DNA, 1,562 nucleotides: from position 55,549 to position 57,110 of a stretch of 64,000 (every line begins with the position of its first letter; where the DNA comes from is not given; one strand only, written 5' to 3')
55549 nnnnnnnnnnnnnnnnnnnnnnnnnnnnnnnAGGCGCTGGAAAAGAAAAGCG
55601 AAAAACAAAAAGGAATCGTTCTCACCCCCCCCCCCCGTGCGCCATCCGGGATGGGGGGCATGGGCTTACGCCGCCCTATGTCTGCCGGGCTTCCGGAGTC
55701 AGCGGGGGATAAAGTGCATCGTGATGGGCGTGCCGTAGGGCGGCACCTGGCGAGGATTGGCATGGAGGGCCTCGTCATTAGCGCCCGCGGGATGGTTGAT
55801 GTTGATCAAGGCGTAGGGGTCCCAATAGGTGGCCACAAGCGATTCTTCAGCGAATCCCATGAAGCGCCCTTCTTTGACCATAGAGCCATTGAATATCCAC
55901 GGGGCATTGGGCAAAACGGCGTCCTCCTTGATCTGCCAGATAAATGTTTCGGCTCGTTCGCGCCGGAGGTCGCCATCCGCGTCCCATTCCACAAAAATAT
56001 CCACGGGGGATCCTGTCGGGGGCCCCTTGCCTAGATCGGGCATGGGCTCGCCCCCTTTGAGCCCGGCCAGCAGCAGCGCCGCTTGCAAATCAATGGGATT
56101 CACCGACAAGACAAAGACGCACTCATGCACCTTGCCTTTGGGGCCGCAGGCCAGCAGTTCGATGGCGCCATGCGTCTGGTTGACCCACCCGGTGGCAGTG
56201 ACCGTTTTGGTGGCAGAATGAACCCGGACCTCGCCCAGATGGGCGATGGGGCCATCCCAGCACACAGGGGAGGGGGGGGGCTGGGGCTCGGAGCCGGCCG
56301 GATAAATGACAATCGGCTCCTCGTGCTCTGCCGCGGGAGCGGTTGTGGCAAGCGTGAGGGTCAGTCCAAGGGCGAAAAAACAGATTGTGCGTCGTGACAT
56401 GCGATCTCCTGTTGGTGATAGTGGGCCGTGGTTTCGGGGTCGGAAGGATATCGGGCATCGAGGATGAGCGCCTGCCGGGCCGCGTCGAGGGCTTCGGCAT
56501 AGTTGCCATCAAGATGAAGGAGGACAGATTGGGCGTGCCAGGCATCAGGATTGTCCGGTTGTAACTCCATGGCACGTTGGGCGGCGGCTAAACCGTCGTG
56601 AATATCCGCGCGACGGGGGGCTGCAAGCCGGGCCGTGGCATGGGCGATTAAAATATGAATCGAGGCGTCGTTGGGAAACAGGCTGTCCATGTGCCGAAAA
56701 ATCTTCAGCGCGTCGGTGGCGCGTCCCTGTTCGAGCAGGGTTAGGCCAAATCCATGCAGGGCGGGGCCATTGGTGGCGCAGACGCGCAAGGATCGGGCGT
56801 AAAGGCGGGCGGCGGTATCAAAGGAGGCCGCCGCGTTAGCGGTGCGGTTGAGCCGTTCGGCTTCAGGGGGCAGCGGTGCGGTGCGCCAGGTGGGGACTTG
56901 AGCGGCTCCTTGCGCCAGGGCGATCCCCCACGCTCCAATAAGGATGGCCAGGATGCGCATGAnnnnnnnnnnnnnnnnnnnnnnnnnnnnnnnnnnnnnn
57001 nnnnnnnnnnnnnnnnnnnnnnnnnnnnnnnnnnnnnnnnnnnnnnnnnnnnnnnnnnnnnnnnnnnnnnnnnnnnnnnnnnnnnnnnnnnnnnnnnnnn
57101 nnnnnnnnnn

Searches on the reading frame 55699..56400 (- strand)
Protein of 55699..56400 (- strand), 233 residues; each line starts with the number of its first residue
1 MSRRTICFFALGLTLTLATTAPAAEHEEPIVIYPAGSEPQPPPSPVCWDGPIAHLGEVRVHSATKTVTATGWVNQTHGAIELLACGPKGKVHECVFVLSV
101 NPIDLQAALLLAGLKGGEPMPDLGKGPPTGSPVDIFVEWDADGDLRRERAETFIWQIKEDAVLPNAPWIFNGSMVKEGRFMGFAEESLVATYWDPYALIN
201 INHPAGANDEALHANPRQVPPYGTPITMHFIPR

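Call 4: search_protein_families(library=pfam, proteins=[window:55699-56400:-])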
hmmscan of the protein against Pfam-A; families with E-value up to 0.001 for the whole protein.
window:55699-56400:- (233 aa): 0 families

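Call 62: search_protein_families(library=ncbifam, proteins=[window:55699-56400:-], max_evalue=0.001)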
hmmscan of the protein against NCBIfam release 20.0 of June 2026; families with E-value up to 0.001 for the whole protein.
window:55699-56400:- (233 aa): 1 family
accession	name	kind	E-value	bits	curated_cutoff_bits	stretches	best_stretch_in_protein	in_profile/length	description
NF040466.1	ydjY_domain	domain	1.6e-32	112.7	50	1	58-232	1-180/181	YdjY domain-containing protein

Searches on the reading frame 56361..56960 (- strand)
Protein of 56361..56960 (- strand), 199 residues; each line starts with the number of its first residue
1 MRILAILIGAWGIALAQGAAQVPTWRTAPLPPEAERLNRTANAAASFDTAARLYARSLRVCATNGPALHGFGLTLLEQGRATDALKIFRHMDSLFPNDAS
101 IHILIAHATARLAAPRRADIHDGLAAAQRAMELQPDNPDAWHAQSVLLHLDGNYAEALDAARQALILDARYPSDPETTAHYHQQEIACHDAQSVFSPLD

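Call 28: search_protein_families(library=pfam, proteins=[window:56361-56960:-], max_evalue=0.01)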
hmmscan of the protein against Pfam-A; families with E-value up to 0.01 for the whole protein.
window:56361-56960:- (199 aa): 12 families
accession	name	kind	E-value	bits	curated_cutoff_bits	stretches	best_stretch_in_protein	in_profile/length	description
PF13431.12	TPR_17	-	9.3e-11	41.6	24.4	1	127-158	2-33/34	Tetratricopeptide repeat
PF13428.12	TPR_14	-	9.4e-10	38.6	23.5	0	71-106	7-42/44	Tetratricopeptide repeat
PF07719.23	TPR_2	-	1.2e-07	31.7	27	1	138-168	1-31/34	Tetratricopeptide repeat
PF14559.12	TPR_19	-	7.1e-07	29.9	25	1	46-106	6-66/68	Tetratricopeptide repeat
PF13432.12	TPR_16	-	2.9e-06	28.1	32.7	1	117-175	10-65/65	Tetratricopeptide repeat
PF23914.1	TPR_CcmH_CycH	-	1.1e-05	25.8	42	0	44-99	100-155/158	Cytochrome c-type biogenesis protein H TPR domain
PF12895.13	ANAPC3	-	4e-05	24.2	27.2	0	47-111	5-68/82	Anaphase-promoting complex, cyclosome, subunit 3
PF13424.12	TPR_12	-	0.00017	22.2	30.1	0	140-189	5-56/77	Tetratricopeptide repeat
PF13414.12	TPR_11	-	0.0003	20.8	26.8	0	128-142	18-32/42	TPR repeat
PF13181.12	TPR_8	-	0.00077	19.9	25.7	0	139-168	2-31/34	Tetratricopeptide repeat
PF11846.14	Wzy_C_2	-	0.0018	18.7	28.5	0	108-184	117-189/191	Virulence factor membrane-bound polymerase, C-terminal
PF00515.34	TPR_1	-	0.0034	17.6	27.8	0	148-168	11-31/34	Tetratricopeptide repeat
